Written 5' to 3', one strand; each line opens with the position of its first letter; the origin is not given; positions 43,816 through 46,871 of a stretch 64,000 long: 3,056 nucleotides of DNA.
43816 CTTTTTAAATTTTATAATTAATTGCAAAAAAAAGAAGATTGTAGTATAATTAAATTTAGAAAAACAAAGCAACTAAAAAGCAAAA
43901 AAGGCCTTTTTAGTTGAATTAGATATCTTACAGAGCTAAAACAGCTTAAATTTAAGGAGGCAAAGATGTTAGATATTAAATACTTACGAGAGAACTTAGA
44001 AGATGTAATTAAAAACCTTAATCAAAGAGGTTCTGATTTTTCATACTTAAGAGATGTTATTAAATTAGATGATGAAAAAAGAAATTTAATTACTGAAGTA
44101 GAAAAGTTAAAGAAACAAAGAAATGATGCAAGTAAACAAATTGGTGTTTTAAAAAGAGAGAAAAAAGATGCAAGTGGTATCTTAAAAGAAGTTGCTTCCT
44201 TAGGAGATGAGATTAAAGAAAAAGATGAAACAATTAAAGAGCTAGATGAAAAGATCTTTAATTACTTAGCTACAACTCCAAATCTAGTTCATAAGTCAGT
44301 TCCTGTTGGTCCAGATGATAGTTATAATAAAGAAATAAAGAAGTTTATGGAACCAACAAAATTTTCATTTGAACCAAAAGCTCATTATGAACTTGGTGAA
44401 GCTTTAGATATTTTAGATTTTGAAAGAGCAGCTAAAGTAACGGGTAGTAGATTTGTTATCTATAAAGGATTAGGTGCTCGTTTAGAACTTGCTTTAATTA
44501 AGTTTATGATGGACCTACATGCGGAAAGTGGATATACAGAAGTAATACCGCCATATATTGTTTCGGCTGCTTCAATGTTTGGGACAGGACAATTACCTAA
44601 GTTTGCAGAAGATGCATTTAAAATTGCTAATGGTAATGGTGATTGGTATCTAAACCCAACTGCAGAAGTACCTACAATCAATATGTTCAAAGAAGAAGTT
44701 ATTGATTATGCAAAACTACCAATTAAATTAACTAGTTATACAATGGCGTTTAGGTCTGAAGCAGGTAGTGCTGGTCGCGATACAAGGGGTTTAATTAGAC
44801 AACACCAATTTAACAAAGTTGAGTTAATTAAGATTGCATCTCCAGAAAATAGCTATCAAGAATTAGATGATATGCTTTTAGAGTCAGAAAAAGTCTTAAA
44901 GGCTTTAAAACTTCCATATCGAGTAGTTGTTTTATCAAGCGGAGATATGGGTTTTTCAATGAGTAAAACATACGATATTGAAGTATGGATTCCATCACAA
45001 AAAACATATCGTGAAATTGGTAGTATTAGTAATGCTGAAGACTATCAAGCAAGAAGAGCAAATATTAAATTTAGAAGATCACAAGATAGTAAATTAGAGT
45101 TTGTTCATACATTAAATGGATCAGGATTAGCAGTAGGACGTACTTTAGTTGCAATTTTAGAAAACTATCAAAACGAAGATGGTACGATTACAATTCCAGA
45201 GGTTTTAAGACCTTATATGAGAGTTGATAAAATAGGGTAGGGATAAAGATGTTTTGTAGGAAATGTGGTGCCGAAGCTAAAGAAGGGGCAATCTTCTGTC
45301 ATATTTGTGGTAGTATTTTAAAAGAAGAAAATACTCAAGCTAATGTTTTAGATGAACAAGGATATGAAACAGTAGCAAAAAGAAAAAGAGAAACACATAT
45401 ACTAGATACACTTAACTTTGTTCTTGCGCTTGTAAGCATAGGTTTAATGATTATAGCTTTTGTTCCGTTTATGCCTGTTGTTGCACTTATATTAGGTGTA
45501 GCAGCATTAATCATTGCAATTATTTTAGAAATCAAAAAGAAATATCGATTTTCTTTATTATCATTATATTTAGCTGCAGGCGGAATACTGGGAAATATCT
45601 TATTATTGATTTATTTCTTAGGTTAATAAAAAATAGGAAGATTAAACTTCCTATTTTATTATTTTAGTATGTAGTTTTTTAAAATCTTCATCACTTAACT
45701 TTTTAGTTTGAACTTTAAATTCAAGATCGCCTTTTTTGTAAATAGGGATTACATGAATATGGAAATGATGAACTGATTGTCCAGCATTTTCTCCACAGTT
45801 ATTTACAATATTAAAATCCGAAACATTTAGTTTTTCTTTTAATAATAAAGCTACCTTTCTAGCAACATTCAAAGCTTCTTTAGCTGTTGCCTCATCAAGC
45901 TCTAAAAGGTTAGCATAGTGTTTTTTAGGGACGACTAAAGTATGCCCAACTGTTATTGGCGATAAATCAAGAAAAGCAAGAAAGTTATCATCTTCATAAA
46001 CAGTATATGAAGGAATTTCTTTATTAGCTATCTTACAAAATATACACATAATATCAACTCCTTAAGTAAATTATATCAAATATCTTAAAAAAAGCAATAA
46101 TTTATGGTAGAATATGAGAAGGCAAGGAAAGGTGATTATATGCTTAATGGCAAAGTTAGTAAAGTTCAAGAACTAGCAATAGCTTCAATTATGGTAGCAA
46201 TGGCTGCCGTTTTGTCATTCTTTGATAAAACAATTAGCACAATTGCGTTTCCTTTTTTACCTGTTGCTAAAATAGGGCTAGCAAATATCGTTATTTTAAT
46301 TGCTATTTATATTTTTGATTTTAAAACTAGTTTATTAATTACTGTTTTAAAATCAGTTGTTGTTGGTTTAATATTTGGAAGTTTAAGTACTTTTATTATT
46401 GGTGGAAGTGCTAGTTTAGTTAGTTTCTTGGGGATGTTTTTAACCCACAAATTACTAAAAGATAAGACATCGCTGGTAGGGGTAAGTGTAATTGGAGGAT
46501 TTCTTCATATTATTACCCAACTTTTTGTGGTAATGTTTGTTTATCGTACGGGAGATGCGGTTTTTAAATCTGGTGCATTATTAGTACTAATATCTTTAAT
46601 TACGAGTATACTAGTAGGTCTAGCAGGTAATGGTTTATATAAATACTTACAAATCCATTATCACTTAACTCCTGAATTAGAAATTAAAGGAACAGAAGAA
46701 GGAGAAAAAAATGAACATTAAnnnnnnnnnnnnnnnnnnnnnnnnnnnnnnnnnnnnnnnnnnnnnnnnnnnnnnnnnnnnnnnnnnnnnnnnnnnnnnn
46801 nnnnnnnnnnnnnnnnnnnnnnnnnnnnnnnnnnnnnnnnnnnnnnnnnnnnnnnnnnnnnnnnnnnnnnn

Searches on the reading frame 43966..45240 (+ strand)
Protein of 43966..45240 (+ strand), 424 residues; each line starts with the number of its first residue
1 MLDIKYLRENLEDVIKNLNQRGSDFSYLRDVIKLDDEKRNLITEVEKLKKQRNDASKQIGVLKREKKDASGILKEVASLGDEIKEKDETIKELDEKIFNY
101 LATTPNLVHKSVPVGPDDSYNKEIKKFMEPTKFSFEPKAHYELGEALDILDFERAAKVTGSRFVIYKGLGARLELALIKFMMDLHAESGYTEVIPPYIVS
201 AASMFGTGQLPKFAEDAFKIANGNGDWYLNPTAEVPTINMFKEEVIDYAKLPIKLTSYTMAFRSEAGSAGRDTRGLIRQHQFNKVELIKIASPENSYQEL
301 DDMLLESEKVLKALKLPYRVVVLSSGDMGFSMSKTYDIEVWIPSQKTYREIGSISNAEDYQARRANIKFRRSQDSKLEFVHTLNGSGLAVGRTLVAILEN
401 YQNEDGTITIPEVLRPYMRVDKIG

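Call 11: search_protein_families(library=ncbifam, proteins=[window:43966-45240:+], max_evalue=0.001)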
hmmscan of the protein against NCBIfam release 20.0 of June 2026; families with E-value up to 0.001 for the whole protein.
window:43966-45240:+ (424 aa): 11 families
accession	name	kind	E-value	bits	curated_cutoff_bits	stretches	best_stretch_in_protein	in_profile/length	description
TIGR00414.1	serS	equivalog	1.1e-161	538.5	301.65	1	1-418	1-418/418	serine--tRNA ligase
TIGR00418.1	thrS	equivalog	9.7e-17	61.1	383.65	1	27-323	63-351/565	threonine--tRNA ligase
TIGR00409.1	proS_fam_II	equivalog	2.2e-09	36.8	306.7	1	187-336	63-210/568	proline--tRNA ligase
NF006625.0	PRK09194.1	equivalog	7.1e-09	35.1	558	1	187-344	63-218/559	proline--tRNA ligase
TIGR00408.1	proS_fam_I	equivalog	2.9e-07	29.8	437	1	229-408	102-275/475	proline--tRNA ligase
TIGR00415.1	serS_MJ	equivalog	4.8e-07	28.6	489.55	1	228-322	310-400/518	serine--tRNA ligase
NF002120.0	PRK00960.1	equivalog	8.8e-07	27.8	611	1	238-323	322-404/518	serine--tRNA ligase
NF008979.1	PRK12325.1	exception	2.3e-06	26.7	550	1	181-338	57-212/437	proline--tRNA ligase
NF003068.0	PRK03991.1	equivalog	8.3e-05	21.1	484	1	120-322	179-377/613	threonine--tRNA ligase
TIGR04211.1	SH3_and_anchor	equivalog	0.00016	21.3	65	0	7-96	64-154/198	TIGR04211 family SH3 domain-containing protein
NF003211.1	PRK04173.1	equivalog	0.00059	18.8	312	1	244-366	181-302/454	glycine--tRNA ligase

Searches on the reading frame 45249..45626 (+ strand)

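Call 11: search_protein_families(library=ncbifam, proteins=[window:45249-45626:+], max_evalue=0.001)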
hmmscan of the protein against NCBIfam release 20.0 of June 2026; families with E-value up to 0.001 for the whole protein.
window:45249-45626:+ (125 aa): 0 families

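Call 66: search_protein_families(library=pfam, proteins=[window:45249-45626:+], max_evalue=0.0001)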
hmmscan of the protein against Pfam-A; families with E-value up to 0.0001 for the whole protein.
window:45249-45626:+ (125 aa): 1 family
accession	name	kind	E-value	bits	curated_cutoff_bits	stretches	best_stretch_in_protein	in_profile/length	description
PF13240.11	Zn_Ribbon_1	-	6.4e-07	29.4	25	1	2-22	1-21/23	zinc-ribbon domain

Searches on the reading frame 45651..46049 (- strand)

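Call 66: search_protein_families(library=pfam, proteins=[window:45651-46049:-], max_evalue=0.0001)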
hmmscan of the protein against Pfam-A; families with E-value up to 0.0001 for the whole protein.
window:45651-46049:- (132 aa): 3 families
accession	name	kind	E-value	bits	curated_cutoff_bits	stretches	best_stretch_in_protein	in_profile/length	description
PF01230.28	HIT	-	2.5e-26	92.6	21.5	1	9-105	1-97/98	HIT domain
PF11969.13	DcpS_C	-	4.1e-19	69.6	24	1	2-106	2-105/114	Scavenger mRNA decapping enzyme C-term binding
PF04677.20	CwfJ_C_1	-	1.2e-05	25.6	21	1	22-106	35-112/122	Protein similar to CwfJ C-terminus 1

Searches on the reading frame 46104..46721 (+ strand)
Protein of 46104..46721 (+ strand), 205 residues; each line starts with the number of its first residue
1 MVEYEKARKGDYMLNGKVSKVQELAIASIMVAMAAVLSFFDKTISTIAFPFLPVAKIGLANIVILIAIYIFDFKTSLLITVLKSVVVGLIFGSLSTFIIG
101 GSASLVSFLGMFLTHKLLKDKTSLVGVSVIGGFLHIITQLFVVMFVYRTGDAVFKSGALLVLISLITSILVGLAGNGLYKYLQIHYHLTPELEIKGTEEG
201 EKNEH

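Call 66: search_protein_families(library=pfam, proteins=[window:46104-46721:+], max_evalue=0.0001)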
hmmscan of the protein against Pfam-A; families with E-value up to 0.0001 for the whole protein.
window:46104-46721:+ (205 aa): 1 family
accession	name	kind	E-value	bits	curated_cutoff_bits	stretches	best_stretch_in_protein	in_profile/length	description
PF07456.16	Hpre_diP_synt_I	-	4.1e-27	95.4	30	1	30-176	1-145/147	Heptaprenyl diphosphate synthase component I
